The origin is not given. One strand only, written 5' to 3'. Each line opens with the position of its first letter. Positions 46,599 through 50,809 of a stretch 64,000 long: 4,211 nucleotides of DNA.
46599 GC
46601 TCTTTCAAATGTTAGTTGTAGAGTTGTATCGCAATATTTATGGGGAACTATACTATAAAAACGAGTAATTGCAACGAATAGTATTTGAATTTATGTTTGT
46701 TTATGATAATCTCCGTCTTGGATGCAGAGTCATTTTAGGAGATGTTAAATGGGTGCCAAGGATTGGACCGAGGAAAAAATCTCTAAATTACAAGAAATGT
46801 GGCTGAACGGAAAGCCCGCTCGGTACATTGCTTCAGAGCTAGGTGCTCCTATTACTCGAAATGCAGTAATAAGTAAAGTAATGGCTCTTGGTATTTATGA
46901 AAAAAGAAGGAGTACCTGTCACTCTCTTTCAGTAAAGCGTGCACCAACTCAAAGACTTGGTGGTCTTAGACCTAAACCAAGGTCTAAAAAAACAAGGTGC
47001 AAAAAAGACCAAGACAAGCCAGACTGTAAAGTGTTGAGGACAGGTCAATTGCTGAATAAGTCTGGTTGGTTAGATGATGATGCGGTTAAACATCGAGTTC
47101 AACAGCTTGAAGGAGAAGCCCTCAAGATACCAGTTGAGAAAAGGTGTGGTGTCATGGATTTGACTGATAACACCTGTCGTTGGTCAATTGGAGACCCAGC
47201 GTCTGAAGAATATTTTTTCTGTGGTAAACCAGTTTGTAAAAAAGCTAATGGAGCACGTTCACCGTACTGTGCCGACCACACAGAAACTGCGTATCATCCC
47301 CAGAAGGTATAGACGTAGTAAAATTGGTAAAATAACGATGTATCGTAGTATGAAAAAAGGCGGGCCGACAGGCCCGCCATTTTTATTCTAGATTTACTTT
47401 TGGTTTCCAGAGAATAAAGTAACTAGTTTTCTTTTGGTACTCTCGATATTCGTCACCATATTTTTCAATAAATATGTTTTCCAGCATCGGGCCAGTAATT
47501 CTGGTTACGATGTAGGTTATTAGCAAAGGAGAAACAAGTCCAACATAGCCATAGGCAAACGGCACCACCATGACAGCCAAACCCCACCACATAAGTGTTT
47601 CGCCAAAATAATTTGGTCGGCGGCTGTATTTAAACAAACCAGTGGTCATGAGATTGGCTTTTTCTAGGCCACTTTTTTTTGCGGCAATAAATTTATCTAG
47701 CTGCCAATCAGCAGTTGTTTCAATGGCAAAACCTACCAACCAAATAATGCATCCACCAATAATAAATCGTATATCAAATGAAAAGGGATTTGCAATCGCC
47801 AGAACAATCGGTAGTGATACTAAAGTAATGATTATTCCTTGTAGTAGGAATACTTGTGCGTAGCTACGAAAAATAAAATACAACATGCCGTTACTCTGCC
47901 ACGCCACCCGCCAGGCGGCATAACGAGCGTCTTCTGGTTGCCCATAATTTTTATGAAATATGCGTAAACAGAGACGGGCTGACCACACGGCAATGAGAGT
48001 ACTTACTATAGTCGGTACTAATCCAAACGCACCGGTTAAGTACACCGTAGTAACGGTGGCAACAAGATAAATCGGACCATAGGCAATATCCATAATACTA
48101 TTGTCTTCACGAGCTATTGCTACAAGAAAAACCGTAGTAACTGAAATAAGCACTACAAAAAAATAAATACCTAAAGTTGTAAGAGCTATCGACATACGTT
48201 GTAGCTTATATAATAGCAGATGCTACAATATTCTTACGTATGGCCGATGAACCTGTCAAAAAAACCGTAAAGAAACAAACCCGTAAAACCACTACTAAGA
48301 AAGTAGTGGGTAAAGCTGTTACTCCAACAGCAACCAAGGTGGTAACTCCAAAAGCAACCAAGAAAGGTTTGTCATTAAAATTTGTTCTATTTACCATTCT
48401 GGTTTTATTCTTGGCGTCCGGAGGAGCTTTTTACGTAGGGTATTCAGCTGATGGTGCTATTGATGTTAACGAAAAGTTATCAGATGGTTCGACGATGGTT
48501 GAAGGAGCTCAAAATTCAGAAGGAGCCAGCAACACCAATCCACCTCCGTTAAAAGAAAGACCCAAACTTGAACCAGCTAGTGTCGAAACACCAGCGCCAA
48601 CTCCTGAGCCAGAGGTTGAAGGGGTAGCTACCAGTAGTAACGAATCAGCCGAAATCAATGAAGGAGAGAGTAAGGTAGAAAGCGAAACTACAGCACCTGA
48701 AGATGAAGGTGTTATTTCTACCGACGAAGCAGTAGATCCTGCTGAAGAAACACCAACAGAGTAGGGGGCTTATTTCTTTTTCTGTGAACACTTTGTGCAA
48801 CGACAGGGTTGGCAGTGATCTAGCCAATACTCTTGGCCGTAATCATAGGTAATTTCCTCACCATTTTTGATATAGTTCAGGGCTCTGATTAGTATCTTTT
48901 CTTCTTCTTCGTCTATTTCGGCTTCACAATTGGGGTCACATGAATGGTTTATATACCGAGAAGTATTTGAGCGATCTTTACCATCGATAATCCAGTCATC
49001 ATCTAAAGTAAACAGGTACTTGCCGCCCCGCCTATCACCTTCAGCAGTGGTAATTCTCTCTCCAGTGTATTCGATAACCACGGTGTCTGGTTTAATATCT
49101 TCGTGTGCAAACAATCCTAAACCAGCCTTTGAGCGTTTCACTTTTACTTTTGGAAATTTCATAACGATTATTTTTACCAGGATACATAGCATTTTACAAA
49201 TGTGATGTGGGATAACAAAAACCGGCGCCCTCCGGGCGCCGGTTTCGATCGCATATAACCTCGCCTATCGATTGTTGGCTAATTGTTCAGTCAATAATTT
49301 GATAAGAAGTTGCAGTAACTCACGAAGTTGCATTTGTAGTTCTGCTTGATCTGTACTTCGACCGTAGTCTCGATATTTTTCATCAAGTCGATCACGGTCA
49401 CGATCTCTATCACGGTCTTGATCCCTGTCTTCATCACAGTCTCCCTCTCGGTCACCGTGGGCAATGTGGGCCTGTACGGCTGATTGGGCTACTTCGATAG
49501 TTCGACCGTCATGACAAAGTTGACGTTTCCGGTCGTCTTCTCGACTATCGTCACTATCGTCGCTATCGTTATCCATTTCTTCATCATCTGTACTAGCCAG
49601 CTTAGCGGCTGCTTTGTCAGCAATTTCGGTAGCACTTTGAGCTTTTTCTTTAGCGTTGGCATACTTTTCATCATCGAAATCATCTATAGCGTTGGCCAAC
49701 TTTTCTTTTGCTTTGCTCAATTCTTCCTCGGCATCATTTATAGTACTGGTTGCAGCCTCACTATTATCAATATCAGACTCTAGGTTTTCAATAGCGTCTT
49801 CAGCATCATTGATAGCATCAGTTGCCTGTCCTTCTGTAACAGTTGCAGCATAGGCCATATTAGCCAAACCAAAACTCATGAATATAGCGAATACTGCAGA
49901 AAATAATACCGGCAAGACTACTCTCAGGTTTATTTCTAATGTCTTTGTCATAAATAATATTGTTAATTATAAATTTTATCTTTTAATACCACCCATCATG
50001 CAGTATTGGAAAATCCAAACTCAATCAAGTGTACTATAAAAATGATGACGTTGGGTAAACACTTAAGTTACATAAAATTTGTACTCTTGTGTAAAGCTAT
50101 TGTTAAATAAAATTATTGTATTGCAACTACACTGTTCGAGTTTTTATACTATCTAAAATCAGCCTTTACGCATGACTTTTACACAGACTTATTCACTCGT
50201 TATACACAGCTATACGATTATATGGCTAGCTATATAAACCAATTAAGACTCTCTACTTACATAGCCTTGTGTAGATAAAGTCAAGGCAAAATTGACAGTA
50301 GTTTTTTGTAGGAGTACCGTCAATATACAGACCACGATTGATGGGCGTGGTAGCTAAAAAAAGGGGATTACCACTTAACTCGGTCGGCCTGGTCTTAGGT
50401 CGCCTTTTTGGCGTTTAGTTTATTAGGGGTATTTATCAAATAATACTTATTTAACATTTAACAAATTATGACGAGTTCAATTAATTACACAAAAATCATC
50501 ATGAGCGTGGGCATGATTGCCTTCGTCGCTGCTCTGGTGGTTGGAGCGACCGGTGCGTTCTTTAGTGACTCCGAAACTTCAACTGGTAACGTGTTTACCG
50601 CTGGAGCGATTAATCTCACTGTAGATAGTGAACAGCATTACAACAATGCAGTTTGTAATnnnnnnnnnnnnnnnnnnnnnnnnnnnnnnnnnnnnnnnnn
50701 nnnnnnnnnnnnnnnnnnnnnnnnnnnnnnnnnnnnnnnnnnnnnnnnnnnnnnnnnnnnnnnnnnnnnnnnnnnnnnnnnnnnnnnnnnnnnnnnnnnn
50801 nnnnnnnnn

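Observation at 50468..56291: Operon of three TasA/camelysin-like paralogues plus a SipW-type signal peptidase: putative extracellular fibre system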

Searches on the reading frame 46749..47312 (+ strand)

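Call 48: search_protein_families(library=pfam, proteins=[window:46749-47312:+], max_evalue=0.001)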
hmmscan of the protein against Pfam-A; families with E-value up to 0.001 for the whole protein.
window:46749-47312:+ (187 aa): 1 family
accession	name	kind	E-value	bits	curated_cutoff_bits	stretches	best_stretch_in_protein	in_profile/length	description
PF07750.17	GcrA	-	2.1e-27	96.8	26.9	1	5-185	2-148/155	GcrA cell cycle regulator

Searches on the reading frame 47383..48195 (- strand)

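Call 48: search_protein_families(library=pfam, proteins=[window:47383-48195:-], max_evalue=0.001)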
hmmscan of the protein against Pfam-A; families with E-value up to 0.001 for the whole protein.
window:47383-48195:- (270 aa): 4 families
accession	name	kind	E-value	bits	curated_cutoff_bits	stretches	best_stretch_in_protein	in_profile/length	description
PF06966.17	DUF1295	-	5.2e-51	173.8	20.4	1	23-257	2-235/235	Protein of unknown function (DUF1295)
PF04191.18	PEMT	-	5.8e-09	36.8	25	1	146-243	4-103/105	Phospholipid methyltransferase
PF02544.21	Steroid_dh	-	3.1e-08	34.2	22.6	1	116-212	32-106/150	3-oxo-5-alpha-steroid 4-dehydrogenase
PF04140.19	ICMT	-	0.00027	21.7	24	1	177-233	30-86/95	Isoprenylcysteine carboxyl methyltransferase (ICMT) family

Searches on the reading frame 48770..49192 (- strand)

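Call 48: search_protein_families(library=pfam, proteins=[window:48770-49192:-], max_evalue=0.001)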
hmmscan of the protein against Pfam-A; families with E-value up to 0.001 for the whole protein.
window:48770-49192:- (140 aa): 1 family
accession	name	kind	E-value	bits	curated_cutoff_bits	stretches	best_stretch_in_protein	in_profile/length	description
PF00856.33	SET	-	7.7e-27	94.2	22.4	1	24-119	1-105/105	SET domain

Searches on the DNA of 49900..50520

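Call 46: search_rna_families(source=window, start=49900, end=50520, threshold=evalue, max_evalue=1)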
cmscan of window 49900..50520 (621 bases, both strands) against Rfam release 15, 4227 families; matches with E-value up to 1: 1.
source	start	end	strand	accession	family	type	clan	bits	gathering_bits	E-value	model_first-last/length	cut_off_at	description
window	49925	49962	+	RF00228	IRES_HepA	Cis-reg; IRES;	-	12.2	55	0.31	1-572/572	no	Hepatitis A virus internal ribosome entry site (IRES)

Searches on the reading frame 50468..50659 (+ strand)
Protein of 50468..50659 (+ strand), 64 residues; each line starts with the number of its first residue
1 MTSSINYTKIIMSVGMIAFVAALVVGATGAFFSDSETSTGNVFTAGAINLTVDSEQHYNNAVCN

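Call 57: search_protein_families(library=ncbifam, proteins=[window:50468-50659:+], max_evalue=10)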
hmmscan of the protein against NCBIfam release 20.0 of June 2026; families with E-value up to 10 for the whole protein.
seq(64 aa): 1 family
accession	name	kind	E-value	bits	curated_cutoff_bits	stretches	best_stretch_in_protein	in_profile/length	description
TIGR04088.1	cognate_SipW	domain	1.1e-06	28.6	19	1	17-47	4-33/34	SipW-dependent-type signal peptide-containing protein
